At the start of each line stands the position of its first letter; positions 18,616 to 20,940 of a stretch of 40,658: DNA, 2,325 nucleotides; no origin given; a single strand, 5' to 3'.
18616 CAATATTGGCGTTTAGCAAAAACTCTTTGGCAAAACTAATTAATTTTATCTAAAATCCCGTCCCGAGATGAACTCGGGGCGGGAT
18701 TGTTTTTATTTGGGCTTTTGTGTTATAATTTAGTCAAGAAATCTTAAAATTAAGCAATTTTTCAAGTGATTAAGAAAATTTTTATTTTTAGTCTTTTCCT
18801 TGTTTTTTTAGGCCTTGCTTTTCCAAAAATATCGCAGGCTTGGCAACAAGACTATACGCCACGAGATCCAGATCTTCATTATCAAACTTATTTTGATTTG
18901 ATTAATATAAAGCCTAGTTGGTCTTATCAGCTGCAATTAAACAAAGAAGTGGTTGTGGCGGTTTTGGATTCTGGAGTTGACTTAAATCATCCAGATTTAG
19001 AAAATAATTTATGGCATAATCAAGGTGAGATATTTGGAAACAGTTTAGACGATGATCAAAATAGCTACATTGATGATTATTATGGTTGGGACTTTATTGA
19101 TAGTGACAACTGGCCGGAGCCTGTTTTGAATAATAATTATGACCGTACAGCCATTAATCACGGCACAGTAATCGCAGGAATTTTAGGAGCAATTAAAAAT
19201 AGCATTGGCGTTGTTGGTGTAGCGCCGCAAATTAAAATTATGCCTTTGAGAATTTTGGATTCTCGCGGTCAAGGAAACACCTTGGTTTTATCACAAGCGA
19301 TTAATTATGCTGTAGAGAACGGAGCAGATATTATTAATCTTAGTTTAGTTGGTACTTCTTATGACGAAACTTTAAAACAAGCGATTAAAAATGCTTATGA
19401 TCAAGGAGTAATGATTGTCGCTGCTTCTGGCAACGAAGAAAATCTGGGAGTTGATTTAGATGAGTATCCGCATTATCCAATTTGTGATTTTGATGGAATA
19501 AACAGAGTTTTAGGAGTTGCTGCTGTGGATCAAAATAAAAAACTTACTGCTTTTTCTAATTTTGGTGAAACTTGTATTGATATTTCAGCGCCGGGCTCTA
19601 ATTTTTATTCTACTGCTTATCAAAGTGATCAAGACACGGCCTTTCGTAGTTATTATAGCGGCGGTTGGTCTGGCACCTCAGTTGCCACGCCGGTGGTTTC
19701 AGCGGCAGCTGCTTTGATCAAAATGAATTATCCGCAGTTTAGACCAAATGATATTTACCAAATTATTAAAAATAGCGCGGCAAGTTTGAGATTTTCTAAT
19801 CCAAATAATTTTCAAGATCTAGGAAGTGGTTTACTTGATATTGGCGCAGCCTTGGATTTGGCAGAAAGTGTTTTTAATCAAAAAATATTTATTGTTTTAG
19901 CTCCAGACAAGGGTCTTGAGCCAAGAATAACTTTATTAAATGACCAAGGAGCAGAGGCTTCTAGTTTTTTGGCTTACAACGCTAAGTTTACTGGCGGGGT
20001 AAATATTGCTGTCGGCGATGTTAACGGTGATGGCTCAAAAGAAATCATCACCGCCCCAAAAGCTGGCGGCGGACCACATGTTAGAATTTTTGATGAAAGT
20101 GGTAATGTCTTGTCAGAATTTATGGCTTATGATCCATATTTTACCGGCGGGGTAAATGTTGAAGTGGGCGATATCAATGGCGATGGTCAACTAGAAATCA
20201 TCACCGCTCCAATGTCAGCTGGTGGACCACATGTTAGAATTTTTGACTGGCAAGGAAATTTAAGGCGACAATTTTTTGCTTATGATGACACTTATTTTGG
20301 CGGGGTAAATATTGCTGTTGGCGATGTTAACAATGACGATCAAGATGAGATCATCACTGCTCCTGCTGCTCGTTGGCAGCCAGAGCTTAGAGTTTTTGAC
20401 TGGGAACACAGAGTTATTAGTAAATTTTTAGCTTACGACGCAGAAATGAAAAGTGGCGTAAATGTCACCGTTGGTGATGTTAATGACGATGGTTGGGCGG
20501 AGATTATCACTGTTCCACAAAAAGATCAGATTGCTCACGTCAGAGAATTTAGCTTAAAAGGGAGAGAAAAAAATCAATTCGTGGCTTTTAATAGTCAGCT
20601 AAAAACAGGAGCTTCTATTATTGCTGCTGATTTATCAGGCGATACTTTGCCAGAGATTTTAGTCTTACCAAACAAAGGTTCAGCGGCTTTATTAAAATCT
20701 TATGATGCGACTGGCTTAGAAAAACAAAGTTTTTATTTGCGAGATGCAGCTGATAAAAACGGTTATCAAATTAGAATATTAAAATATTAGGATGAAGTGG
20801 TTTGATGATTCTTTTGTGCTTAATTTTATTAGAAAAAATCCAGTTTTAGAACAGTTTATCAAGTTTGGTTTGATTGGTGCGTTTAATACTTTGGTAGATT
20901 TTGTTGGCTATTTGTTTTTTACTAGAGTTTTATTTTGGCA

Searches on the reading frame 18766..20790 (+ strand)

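Call 13: search_protein_families(library=pfam, proteins=[window:18766-20790:+])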
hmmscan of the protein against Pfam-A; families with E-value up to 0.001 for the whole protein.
window:18766-20790:+ (674 aa): 3 families
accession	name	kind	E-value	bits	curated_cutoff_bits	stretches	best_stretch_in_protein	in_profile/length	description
PF00082.27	Peptidase_S8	-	1e-54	186.3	21.8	1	60-348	2-283/288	Subtilase family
PF01839.29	FG-GAP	-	2.6e-13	50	22.1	0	462-484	2-25/37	FG-GAP repeat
PF13517.12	FG-GAP_3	-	2.4e-12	47.7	26.9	2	418-479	1-60/61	FG-GAP-like repeat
